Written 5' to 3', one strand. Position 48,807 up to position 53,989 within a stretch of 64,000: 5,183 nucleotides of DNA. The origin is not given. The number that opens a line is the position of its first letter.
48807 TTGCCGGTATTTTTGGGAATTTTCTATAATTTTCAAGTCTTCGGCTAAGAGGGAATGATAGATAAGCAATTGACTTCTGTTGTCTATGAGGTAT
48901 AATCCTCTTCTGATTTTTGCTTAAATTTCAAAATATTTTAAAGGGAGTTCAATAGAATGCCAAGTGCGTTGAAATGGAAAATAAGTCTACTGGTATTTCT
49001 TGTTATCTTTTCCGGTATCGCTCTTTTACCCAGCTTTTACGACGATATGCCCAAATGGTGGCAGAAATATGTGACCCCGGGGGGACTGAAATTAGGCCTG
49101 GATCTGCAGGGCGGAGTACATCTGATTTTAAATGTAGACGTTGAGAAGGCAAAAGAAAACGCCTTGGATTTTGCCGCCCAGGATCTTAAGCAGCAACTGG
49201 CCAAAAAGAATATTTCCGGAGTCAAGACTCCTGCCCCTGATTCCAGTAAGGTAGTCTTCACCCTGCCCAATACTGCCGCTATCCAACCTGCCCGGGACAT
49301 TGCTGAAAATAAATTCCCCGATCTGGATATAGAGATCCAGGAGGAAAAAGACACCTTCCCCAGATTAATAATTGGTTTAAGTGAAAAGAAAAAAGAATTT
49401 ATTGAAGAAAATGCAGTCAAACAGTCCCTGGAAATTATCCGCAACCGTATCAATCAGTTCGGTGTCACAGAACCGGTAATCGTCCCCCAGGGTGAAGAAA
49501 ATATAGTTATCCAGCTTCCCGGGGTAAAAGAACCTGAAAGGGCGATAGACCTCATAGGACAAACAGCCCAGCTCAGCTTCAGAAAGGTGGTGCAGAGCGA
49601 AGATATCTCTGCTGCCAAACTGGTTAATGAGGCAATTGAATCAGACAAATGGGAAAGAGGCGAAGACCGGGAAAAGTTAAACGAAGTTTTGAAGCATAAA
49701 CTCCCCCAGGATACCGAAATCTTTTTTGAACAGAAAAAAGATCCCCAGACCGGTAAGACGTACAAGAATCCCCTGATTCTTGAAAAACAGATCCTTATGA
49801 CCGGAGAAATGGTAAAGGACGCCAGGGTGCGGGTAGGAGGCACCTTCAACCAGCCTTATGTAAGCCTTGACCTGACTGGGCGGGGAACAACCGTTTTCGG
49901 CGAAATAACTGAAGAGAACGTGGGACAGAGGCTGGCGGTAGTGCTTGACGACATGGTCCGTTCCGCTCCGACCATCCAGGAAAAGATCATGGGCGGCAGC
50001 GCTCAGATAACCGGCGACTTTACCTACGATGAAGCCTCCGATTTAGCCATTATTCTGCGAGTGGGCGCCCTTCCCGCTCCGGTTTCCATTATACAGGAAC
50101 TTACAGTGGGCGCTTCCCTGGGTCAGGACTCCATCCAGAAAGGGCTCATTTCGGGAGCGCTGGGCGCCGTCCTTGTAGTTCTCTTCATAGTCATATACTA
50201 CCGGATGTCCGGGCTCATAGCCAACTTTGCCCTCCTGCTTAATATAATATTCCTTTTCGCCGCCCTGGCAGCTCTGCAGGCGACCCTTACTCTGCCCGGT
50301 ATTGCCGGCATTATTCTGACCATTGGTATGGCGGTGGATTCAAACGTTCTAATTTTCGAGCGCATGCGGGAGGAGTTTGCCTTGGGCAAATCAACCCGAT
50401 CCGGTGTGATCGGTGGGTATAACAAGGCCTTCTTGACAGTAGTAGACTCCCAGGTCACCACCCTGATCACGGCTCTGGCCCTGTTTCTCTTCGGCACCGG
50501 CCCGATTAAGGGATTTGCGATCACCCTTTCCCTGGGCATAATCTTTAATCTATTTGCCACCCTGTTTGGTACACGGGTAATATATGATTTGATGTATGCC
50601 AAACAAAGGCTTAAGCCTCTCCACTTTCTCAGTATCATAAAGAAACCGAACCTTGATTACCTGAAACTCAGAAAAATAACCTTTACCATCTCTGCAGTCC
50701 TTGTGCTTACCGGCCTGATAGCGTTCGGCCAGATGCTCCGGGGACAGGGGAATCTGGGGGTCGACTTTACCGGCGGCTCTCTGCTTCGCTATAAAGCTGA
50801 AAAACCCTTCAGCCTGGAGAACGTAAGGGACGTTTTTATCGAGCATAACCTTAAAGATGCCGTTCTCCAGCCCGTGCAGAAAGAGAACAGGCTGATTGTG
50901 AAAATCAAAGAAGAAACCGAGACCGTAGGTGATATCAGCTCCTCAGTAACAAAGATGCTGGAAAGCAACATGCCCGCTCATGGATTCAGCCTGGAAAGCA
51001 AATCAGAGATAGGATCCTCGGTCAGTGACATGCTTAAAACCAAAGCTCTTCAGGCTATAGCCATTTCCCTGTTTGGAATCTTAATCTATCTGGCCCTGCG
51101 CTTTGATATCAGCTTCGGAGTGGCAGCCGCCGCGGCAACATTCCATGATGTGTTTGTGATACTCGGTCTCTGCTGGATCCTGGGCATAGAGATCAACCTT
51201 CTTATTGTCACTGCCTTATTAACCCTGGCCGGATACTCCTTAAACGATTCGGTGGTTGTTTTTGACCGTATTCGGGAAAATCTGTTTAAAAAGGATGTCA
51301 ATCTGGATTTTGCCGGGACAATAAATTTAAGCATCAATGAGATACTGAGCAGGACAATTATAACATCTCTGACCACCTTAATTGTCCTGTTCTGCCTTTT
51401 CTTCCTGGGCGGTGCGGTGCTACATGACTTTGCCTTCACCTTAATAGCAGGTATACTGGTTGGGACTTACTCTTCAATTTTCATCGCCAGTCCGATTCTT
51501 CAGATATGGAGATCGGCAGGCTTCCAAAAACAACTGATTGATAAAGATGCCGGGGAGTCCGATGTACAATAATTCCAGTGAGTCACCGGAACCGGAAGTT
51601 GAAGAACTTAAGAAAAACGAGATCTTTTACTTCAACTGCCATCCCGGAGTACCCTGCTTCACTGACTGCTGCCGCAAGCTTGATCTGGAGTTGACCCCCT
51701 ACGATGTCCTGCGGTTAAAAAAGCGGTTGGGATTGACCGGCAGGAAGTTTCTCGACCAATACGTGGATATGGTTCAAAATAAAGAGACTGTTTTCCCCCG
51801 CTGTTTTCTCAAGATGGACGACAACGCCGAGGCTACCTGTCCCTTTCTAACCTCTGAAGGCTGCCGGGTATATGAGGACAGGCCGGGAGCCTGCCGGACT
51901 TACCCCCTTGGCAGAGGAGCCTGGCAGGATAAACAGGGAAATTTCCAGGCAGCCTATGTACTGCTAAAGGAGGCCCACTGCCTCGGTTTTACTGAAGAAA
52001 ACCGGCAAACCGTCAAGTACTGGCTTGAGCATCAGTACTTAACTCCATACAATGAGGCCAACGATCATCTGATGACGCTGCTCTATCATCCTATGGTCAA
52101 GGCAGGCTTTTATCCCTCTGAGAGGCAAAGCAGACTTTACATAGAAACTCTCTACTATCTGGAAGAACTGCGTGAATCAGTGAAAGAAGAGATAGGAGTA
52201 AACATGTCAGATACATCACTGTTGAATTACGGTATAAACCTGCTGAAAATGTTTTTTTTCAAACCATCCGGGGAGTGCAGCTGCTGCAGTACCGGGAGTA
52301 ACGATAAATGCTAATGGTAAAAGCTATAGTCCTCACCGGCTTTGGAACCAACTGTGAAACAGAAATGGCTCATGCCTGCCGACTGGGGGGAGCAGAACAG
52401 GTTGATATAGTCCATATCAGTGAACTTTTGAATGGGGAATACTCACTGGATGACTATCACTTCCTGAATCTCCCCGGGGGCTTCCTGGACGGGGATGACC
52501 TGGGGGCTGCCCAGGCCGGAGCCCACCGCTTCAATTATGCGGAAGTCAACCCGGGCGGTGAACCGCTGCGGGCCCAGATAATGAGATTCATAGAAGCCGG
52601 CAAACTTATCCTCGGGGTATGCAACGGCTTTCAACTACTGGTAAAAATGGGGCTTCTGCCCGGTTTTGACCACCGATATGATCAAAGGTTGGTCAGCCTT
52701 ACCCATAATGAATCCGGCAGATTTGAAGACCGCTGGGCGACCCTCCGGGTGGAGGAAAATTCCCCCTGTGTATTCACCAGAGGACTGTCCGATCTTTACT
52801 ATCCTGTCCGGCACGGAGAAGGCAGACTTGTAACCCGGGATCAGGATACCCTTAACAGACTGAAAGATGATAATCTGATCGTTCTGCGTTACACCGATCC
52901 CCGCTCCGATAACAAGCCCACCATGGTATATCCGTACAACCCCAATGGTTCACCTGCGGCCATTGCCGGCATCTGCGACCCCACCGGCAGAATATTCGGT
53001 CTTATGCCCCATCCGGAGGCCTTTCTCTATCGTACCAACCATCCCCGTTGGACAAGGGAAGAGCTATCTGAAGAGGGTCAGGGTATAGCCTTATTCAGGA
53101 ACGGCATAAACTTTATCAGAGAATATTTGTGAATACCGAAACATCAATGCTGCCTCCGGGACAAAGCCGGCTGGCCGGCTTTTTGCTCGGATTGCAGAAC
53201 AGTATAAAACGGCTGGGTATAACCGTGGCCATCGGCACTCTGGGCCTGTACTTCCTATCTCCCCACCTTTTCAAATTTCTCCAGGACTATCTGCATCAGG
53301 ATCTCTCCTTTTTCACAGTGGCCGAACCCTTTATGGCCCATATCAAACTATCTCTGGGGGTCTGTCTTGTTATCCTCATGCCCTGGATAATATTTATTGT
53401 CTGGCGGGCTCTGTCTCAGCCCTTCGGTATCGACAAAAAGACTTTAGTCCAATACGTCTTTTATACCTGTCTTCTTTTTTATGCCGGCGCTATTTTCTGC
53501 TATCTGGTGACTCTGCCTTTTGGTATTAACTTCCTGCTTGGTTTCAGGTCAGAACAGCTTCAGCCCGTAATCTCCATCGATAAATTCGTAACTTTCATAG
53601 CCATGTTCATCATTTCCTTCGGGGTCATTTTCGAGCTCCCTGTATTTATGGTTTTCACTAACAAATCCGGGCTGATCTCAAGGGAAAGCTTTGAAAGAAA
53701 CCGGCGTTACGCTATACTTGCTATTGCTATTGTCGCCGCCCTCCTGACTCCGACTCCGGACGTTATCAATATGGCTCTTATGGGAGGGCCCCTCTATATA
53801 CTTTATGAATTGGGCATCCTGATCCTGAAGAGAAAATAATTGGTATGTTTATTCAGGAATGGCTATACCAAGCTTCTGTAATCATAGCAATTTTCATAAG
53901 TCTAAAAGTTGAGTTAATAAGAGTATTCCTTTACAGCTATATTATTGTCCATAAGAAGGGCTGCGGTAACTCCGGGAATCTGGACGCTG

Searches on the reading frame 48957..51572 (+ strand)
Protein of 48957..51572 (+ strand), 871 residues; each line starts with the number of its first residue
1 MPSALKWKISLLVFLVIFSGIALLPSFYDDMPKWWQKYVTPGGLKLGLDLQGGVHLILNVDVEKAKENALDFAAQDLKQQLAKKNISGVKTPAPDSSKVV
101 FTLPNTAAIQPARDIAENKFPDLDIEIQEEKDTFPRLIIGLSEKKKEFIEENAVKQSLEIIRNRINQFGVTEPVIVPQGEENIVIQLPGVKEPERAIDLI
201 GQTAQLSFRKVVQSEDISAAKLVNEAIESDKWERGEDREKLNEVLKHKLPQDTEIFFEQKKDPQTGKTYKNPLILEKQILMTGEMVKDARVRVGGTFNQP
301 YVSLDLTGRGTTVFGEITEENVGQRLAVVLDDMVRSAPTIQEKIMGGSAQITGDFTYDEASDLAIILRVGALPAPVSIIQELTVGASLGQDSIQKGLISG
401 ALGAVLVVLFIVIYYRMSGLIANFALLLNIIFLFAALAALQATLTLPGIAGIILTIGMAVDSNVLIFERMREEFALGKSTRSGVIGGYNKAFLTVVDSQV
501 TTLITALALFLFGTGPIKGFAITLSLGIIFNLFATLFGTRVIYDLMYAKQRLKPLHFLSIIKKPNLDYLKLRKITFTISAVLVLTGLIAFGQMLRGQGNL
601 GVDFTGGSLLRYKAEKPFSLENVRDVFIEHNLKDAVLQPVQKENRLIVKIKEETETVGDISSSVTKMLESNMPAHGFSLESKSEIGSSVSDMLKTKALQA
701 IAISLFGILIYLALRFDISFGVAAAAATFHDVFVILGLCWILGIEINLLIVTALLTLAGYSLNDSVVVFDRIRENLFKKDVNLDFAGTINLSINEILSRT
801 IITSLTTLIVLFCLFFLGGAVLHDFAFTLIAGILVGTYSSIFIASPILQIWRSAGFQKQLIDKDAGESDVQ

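Call 37: search_protein_families(library=pfam, proteins=[window:48957-51572:+], max_evalue=0.001)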
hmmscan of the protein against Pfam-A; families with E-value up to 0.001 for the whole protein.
window:48957-51572:+ (871 aa): 6 families
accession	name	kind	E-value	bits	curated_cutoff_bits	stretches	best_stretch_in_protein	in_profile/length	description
PF02355.23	SecD_SecF_C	-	1.2e-74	250.2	20.5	2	677-852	13-187/189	Protein export membrane protein SecD/SecF, C-terminal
PF22599.2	SecDF_P1_head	-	3.7e-36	123.9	27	1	269-374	9-114/114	SecDF, P1 head subdomain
PF21760.3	SecD_1st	-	2.1e-26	91.6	27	1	154-211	1-58/60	Protein translocase subunit SecDF, P1 domain, N-terminal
PF07549.19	Sec_GG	-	2.1e-10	40.2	20.3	1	599-617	9-27/28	SecD/SecF GG Motif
PF03176.21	MMPL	-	1.8e-06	27.6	20.5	1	424-536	181-292/333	MMPL family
PF00873.25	ACR_tran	-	4.7e-06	25.1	28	1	390-595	327-543/1021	AcrB/AcrD/AcrF family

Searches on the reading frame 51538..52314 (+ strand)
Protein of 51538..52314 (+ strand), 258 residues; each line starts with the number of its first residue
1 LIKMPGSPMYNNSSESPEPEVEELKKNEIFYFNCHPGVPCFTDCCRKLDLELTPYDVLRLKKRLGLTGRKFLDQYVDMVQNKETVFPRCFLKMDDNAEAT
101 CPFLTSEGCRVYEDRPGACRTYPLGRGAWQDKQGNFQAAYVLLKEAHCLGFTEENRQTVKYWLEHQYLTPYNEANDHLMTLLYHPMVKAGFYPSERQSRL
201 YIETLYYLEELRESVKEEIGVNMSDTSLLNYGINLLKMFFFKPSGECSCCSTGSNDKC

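Call 74: search_protein_families(library=pfam, proteins=[window:51538-52314:+], max_evalue=0.00001)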
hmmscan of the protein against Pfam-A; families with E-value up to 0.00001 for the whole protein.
window:51538-52314:+ (258 aa): 1 family
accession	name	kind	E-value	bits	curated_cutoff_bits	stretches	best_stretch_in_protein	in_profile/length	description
PF03692.20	CxxCxxCC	-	8.8e-10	39.6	23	1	36-125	4-72/85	Putative zinc- or iron-chelating domain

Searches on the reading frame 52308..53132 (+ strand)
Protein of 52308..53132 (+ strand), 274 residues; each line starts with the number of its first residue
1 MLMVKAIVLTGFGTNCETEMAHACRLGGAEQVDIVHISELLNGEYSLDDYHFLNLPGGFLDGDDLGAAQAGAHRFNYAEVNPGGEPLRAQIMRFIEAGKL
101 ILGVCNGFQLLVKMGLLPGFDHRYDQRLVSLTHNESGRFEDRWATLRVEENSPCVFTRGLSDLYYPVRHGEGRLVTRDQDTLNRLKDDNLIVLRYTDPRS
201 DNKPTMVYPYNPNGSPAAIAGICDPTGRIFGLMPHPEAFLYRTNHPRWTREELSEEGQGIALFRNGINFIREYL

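Call 74: search_protein_families(library=pfam, proteins=[window:52308-53132:+], max_evalue=0.00001)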
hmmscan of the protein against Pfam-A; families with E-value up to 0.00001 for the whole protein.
window:52308-53132:+ (274 aa): 1 family
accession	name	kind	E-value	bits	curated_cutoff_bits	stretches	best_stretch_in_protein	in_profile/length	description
PF13507.12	GATase_5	-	6.9e-92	307.6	27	1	4-270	2-260/260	CobB/CobQ-like glutamine amidotransferase domain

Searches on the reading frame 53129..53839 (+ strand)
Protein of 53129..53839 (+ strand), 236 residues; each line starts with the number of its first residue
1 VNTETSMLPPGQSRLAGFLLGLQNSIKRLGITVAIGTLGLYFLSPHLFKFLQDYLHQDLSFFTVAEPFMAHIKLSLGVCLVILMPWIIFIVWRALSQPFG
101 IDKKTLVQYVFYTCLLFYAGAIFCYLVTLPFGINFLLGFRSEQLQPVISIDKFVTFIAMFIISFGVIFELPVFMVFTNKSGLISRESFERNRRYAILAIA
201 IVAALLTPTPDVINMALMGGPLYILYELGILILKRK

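Call 74: search_protein_families(library=pfam, proteins=[window:53129-53839:+], max_evalue=0.00001)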
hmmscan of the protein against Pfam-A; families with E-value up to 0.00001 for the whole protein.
window:53129-53839:+ (236 aa): 1 family
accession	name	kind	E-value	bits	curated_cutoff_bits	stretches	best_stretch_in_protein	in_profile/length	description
PF00902.23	TatC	-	2.2e-48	165.2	25.1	1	20-221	4-208/208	Sec-independent protein translocase protein (TatC)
